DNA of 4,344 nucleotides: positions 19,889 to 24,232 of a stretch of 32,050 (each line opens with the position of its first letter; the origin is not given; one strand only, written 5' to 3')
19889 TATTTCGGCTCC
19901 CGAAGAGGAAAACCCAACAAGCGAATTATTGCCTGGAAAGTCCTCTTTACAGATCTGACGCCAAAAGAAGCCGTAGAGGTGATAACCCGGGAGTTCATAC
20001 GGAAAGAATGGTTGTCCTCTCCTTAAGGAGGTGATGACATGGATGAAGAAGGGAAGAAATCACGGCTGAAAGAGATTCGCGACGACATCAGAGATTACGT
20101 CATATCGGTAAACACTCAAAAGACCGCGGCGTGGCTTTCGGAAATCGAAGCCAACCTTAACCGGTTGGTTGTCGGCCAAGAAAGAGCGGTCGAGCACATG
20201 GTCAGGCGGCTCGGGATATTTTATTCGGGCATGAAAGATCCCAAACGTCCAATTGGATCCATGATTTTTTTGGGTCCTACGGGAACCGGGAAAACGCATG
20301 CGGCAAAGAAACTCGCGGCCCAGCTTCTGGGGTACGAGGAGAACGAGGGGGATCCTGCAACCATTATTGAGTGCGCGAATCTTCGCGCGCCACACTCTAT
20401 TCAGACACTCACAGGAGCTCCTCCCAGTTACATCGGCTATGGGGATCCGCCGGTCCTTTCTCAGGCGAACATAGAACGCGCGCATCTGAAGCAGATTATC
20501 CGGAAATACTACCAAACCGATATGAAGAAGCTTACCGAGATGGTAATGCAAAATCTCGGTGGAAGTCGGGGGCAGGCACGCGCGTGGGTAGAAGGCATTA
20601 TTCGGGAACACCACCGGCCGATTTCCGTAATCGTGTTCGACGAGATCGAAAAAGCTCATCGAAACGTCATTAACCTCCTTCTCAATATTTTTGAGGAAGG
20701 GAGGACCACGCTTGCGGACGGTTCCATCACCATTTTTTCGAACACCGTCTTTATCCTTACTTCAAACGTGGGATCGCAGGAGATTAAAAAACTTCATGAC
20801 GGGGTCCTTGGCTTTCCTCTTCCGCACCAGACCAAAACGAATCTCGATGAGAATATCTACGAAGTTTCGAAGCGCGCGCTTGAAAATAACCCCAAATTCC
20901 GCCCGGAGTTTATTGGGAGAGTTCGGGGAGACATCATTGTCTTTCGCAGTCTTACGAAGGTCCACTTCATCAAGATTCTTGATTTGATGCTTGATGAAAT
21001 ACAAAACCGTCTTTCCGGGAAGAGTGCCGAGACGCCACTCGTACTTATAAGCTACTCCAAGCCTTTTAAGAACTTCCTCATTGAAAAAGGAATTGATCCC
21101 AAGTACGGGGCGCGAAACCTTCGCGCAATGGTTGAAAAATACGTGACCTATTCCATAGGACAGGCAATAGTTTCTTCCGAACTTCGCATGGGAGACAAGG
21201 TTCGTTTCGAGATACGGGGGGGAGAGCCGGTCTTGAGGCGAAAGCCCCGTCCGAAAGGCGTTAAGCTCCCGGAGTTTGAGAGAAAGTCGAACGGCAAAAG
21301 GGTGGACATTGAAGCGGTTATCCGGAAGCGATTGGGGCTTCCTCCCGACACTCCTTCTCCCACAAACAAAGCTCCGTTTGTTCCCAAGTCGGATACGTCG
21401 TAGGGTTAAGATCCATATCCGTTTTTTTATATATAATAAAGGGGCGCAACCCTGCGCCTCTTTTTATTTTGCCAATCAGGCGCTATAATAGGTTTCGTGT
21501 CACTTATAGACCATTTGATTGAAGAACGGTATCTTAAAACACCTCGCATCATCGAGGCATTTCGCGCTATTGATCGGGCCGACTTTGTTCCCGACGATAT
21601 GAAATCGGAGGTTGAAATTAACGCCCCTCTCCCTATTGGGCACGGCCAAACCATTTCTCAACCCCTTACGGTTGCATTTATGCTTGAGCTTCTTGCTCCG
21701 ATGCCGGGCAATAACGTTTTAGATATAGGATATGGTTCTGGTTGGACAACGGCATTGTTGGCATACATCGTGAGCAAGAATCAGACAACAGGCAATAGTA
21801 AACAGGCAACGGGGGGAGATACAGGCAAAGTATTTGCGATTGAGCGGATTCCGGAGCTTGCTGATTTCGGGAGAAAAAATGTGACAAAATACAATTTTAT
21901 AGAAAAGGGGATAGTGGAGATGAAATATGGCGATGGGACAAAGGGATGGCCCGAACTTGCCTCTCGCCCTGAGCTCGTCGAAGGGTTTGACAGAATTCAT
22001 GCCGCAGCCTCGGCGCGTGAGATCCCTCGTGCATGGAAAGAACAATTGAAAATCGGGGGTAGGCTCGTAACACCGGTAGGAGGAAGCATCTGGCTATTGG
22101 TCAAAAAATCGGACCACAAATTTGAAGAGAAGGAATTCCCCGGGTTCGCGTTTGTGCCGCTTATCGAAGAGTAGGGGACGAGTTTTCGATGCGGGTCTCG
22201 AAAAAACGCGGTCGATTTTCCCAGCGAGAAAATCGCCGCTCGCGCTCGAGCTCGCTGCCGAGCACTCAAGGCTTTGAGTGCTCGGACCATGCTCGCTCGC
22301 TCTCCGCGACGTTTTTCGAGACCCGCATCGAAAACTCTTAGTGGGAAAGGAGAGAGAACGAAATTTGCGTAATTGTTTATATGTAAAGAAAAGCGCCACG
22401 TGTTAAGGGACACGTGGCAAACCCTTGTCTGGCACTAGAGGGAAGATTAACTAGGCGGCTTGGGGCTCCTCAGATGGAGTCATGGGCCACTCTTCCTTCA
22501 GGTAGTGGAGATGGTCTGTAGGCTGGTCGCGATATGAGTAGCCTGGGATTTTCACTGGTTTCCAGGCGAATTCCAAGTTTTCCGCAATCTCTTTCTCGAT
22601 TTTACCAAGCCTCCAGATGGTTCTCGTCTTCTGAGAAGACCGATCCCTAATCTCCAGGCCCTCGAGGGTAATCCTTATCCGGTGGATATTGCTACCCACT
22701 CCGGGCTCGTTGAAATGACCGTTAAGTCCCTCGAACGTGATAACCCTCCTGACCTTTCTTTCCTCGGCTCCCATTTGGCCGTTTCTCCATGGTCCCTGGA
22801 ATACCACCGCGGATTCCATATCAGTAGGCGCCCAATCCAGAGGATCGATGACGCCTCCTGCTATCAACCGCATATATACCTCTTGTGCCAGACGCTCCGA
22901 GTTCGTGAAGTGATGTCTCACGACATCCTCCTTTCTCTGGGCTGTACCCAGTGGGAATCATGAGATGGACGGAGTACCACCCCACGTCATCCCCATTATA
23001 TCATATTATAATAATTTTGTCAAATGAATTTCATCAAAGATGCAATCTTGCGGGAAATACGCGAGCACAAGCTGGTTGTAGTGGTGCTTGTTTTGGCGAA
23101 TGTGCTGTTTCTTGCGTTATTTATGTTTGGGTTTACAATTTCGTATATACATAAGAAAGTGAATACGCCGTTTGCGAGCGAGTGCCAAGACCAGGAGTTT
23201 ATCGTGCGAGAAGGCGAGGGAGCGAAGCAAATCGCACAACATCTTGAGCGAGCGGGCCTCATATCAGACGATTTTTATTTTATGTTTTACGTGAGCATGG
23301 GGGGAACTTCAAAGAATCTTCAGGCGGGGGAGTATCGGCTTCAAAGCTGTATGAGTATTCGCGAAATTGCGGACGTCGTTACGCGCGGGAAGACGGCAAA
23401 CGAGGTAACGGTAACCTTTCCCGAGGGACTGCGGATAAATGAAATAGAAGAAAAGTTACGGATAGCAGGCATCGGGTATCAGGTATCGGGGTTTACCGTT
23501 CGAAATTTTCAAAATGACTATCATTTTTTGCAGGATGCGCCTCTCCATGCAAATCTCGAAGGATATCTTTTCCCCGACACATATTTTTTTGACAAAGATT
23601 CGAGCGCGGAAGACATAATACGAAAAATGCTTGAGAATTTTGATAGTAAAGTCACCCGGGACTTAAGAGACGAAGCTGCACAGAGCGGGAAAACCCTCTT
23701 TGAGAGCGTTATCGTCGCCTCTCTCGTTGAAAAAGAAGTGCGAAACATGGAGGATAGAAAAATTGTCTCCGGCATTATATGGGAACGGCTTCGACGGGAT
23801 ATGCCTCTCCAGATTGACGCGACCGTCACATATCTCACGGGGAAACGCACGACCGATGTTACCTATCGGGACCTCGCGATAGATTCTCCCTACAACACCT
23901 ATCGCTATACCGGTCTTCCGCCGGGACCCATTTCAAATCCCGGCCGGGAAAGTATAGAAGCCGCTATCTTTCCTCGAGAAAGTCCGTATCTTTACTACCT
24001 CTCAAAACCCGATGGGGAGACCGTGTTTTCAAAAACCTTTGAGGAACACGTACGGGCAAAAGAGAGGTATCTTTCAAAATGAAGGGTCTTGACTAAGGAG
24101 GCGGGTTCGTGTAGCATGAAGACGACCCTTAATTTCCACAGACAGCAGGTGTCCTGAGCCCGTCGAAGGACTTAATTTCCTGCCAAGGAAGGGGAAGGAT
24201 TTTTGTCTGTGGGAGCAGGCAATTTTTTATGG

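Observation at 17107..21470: Self-contained cassette: double wHTH-metallophosphoesterase protein + basic HNH protein + D2-only Clp ATPase, inserted between pyrEF and pcm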

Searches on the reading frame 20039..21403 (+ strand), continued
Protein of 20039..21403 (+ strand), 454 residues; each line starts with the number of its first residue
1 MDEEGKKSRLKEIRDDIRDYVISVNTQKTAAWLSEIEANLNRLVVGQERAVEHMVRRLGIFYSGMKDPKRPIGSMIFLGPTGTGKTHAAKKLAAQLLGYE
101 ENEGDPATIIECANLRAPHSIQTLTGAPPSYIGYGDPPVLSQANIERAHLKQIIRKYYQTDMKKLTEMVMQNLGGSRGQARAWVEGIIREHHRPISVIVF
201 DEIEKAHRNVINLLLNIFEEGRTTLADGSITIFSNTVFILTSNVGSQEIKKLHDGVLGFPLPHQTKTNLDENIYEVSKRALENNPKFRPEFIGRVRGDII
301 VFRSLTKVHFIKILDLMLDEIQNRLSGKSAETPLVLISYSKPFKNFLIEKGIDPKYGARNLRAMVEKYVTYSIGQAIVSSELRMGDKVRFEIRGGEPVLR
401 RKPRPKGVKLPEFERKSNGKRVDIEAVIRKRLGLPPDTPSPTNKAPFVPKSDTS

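Call 48: search_solved_structures(query=window:20039-21403:+, max_evalue=1e-20, show_alignments=4)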
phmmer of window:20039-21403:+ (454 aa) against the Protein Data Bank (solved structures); distinct sequences matched with E-value up to 1e-20: 47.
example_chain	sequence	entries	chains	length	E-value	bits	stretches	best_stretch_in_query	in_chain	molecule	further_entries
3j3t_A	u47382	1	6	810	1.8e-52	182.2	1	191-401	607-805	Negative regulator of genetic competence ClpC/MecB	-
7abr_A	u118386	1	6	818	1e-51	179.7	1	191-401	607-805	Negative regulator of genetic competence ClpC/MecB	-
3j3s_A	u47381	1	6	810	1e-51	179.7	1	191-401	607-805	Negative regulator of genetic competence ClpC/MecB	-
3j3r_A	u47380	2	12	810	1e-51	179.7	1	191-401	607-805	Negative regulator of genetic competence ClpC/MecB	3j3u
4lj8_A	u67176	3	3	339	1.1e-51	179.6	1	191-392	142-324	Chaperone protein ClpB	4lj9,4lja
4lj4_A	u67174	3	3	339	1.1e-51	179.6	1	191-392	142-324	Chaperone protein ClpB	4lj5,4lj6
8xon_S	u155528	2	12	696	2e-51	178.7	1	191-394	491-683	NDP-hexose 4-ketoreductase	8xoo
4lj7_A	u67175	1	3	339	4.1e-51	177.7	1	191-392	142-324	Chaperone protein ClpB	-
4fct_A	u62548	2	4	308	7.2e-51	176.9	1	191-392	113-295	Chaperone protein ClpB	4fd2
1qvr_A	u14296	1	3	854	2.3e-50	175.2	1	191-392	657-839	ClpB protein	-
4fcv_A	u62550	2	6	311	5.8e-50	173.9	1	191-392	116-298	Chaperone protein ClpB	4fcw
6em9_A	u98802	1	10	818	3.4e-49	171.4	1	191-394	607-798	ATP-dependent Clp protease ATP-binding subunit ClpC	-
6em8_A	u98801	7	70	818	3.4e-49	171.4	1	191-394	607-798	ATP-dependent Clp protease ATP-binding subunit ClpC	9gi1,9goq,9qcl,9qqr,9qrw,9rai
9if4_A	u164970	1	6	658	2.8e-46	161.8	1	191-392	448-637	ATP-dependent Clp protease ATP-binding subunit ClpC1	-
8a8u_A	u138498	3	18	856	6e-46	160.7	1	191-392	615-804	ATP-dependent Clp protease ATP-binding subunit ClpC1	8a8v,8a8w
8zrs_A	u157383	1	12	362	6.7e-24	88.1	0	193-391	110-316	Caseinolytic peptidase B protein homolog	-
7ttr_A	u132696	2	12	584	3.5e-21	79.1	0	194-412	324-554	Caseinolytic peptidase B protein homolog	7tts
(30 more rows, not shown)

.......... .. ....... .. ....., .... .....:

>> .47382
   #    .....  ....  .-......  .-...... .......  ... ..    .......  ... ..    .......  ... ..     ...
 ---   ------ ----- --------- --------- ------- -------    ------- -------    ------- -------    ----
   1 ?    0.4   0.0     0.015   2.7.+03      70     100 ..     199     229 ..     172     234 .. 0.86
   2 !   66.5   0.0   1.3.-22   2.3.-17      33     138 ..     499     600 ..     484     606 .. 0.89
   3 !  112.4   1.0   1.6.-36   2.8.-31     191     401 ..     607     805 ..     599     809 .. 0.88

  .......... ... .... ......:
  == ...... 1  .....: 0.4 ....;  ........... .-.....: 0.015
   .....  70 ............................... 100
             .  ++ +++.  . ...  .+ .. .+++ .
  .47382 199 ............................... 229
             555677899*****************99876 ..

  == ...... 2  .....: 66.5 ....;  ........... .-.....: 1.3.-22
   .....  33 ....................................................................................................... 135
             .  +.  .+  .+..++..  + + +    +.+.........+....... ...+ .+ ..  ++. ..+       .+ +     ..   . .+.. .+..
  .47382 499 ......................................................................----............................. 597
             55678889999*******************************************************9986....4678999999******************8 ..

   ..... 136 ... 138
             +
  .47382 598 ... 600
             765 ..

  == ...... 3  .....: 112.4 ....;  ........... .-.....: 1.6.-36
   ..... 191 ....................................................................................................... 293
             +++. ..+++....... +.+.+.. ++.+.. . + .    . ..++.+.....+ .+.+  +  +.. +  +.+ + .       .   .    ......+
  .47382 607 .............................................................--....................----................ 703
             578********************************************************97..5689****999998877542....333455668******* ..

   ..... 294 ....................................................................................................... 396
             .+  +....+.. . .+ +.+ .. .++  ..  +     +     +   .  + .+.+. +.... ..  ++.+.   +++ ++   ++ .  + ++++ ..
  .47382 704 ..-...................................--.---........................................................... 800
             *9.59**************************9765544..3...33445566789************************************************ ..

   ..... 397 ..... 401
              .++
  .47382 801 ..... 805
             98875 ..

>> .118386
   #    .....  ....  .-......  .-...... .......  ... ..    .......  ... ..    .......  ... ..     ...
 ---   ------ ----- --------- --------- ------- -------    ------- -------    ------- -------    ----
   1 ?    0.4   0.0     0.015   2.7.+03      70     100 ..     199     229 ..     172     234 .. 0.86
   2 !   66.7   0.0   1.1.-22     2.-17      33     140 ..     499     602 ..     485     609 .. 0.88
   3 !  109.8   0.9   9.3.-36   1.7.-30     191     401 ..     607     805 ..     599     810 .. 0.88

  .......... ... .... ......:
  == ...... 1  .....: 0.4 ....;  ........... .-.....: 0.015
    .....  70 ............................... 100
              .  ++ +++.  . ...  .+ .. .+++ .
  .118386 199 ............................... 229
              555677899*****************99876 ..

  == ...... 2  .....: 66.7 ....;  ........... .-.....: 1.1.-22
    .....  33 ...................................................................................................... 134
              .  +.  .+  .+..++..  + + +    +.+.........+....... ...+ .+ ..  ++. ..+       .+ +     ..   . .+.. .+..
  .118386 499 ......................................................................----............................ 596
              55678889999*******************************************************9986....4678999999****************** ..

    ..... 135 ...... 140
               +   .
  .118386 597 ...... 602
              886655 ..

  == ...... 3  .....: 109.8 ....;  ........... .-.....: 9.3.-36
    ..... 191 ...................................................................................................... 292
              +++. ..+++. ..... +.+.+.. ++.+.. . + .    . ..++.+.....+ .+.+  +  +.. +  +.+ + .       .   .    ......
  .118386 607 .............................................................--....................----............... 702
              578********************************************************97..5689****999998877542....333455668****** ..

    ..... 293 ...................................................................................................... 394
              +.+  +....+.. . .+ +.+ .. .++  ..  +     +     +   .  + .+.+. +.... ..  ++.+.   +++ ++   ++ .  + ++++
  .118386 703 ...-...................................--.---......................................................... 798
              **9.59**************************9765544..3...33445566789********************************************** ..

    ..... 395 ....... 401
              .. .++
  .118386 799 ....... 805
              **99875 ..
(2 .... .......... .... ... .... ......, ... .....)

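Call 54: list_cluster_members(proteins=[P0014, P0007, P0028, P0029, P0006, P0003])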
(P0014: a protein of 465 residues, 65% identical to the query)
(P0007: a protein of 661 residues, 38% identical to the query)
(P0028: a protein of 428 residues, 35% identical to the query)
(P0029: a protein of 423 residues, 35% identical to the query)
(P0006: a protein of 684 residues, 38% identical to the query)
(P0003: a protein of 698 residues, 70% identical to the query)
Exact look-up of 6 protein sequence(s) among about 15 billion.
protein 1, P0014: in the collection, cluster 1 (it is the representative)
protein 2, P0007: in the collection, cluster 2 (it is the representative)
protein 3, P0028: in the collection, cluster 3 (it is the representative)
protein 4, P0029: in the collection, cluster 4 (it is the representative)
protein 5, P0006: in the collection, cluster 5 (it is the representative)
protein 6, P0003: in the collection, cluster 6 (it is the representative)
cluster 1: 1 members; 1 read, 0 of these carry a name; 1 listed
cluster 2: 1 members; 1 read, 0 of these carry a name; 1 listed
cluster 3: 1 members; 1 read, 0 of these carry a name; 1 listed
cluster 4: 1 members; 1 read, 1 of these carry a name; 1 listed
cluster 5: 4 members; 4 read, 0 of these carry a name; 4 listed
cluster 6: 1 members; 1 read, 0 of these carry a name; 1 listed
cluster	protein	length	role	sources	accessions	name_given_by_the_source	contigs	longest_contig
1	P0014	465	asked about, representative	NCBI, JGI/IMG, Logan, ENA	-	-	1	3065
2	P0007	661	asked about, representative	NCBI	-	-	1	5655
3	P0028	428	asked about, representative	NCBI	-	-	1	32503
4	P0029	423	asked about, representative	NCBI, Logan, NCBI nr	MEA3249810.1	MAG: AAA family ATPase [Patescibacteria group bacterium] | AAA family ATPase [Patescibacteria group bacterium]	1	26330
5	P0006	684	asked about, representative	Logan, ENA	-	-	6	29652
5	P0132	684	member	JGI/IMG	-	-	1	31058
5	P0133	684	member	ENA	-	-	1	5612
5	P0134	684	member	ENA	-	-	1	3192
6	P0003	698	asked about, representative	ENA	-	-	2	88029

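Call 55: find_encoding_contigs(protein=P0029, flank=7000, max_places=1)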
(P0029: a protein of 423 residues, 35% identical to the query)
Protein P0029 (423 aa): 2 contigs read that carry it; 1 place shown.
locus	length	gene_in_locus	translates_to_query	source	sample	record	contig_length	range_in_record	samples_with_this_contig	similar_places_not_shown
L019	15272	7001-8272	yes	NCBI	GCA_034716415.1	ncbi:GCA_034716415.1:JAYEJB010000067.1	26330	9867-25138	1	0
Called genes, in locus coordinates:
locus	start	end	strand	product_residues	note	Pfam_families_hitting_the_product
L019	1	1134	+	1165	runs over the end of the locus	PF04563:RNA_pol_Rpb2_1, PF04561:RNA_pol_Rpb2_2, PF04565:RNA_pol_Rpb2_3, PF10385:RNA_pol_Rpb2_45, PF00562:RNA_pol_Rpb2_6, PF04560:RNA_pol_Rpb2_7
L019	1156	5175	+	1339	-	PF04997:RNA_pol_Rpb1_1, PF00623:RNA_pol_Rpb1_2, PF04983:RNA_pol_Rpb1_3, PF05000:RNA_pol_Rpb1_4 (weak), PF04998:RNA_pol_Rpb1_5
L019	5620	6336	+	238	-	PF20772:TACO1_YebC_N, PF01709:Transcrip_reg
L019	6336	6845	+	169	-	PF02075:RuvC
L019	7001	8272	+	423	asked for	PF07724:AAA_2, PF00004:AAA (weak), PF07728:AAA_5 (faint), PF07724:AAA_2, PF10431:ClpB_D2-small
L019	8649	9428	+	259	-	PF03734:YkuD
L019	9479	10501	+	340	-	-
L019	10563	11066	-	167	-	-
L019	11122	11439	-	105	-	-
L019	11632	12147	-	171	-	-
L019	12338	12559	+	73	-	-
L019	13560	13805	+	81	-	-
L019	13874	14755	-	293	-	PF01797:Y1_Tnp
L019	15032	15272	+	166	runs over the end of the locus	-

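Call 56: find_encoding_contigs(protein=P0028, flank=7000, max_places=1)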
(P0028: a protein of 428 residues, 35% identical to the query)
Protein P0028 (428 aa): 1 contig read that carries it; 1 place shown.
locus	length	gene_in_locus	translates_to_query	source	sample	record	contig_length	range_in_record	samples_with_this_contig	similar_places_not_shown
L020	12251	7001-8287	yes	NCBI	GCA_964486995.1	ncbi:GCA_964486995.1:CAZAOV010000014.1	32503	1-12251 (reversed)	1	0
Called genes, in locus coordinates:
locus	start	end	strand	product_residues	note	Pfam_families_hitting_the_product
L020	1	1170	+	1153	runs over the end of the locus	PF04563:RNA_pol_Rpb2_1, PF04561:RNA_pol_Rpb2_2, PF04565:RNA_pol_Rpb2_3, PF10385:RNA_pol_Rpb2_45, PF00562:RNA_pol_Rpb2_6, PF04560:RNA_pol_Rpb2_7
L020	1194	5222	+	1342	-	PF04997:RNA_pol_Rpb1_1, PF00623:RNA_pol_Rpb1_2, PF04983:RNA_pol_Rpb1_3, PF05000:RNA_pol_Rpb1_4, PF04998:RNA_pol_Rpb1_5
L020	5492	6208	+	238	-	PF20772:TACO1_YebC_N, PF01709:Transcrip_reg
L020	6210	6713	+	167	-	PF02075:RuvC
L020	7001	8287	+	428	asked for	PF00004:AAA (weak), PF07724:AAA_2, PF07728:AAA_5 (faint), PF07724:AAA_2, PF10431:ClpB_D2-small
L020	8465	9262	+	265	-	PF18884:TSP3_bac (faint), PF03734:YkuD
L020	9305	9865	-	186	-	PF02545:Maf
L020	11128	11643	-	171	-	PF02308:MgtC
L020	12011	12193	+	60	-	-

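Call 57: find_encoding_contigs(protein=P0030, flank=6000, max_places=1)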
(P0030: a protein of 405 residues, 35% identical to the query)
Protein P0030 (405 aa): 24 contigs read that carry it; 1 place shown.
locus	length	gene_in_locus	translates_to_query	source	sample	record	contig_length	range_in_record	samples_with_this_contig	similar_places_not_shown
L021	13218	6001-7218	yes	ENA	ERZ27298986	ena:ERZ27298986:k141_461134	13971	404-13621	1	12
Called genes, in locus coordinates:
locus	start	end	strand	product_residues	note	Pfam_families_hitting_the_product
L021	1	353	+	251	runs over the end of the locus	?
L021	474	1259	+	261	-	PF11306:DUF3108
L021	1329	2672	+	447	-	PF16258:DUF4912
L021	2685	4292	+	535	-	PF03065:Glyco_hydro_57, PF09210:BE_C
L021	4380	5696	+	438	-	PF07994:NAD_binding_5, PF01658:Inos-1-P_synth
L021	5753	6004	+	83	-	-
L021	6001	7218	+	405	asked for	PF13191:AAA_16 (faint), PF07724:AAA_2, PF00004:AAA (weak), PF07728:AAA_5 (weak), PF10431:ClpB_D2-small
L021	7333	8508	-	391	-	PF01053:Cys_Met_Meta_PP, PF06838:Met_gamma_lyase, PF00155:Aminotran_1_2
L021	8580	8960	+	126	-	PF12840:HTH_20, PF01022:HTH_5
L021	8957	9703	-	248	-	PF01479:S4, PF01728:FtsJ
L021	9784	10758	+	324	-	PF02628:COX15-CtaA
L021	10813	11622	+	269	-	PF00072:Response_reg (weak), PF02518:HATPase_c (faint), PF13581:HATPase_c_2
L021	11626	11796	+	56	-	PF04014:MazE_antitoxin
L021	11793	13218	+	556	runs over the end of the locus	PF00795:CN_hydrolase, PF02540:NAD_synthase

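Call 86: search_protein_families(library=phrogs, proteins=[window:20039-21403:+], max_evalue=0.01)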
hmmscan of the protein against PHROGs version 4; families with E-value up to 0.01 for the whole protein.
window:20039-21403:+ (454 aa): 9 families
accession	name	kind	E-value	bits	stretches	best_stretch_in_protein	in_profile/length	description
phrog_4871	-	other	1.3e-65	223.3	2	192-400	566-755/764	ATP-dependent protease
phrog_5846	-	DNA, RNA and nucleotide metabolism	9.4e-05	22.8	1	44-222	18-122/380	clamp loader of DNA polymerase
phrog_168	-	DNA, RNA and nucleotide metabolism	0.00011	23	0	72-97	42-67/314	clamp loader of DNA polymerase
phrog_296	-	integration and excision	0.00022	21.1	1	73-220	319-414/626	DNA transposition protein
phrog_3757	-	unknown function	0.00044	20.8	1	72-96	126-150/367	-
phrog_249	-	moron, auxiliary metabolic gene and host takeover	0.002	18.6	0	78-96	133-151/380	porphyrin biosynthesis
phrog_3277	-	DNA, RNA and nucleotide metabolism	0.0027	18.5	0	73-113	11-51/168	DnaC-like helicase loader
phrog_50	-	DNA, RNA and nucleotide metabolism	0.0036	17.4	1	72-97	369-394/570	DnaC-like helicase loader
phrog_10401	-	other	0.0036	17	1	40-96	448-484/667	ATPase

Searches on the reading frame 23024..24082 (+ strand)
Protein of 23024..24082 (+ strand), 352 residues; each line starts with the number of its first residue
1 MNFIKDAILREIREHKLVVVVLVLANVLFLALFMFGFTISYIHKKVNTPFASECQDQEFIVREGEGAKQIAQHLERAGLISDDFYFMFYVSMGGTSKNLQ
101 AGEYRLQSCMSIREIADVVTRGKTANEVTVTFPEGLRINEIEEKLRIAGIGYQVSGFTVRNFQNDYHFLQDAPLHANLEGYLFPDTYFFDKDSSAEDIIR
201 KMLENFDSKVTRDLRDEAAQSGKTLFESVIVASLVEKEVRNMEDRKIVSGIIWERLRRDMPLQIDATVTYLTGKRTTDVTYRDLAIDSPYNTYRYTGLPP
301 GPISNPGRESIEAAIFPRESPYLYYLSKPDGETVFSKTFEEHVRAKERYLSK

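Call 34: search_protein_families(library=pfam, proteins=[window:23024-24082:+], max_evalue=0.001)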
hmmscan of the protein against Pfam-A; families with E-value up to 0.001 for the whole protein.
window:23024-24082:+ (352 aa): 1 family
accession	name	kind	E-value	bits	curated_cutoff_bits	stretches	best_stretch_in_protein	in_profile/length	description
PF02618.21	YceG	-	2.4e-85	286.8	32.4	1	60-347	2-274/275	YceG-like family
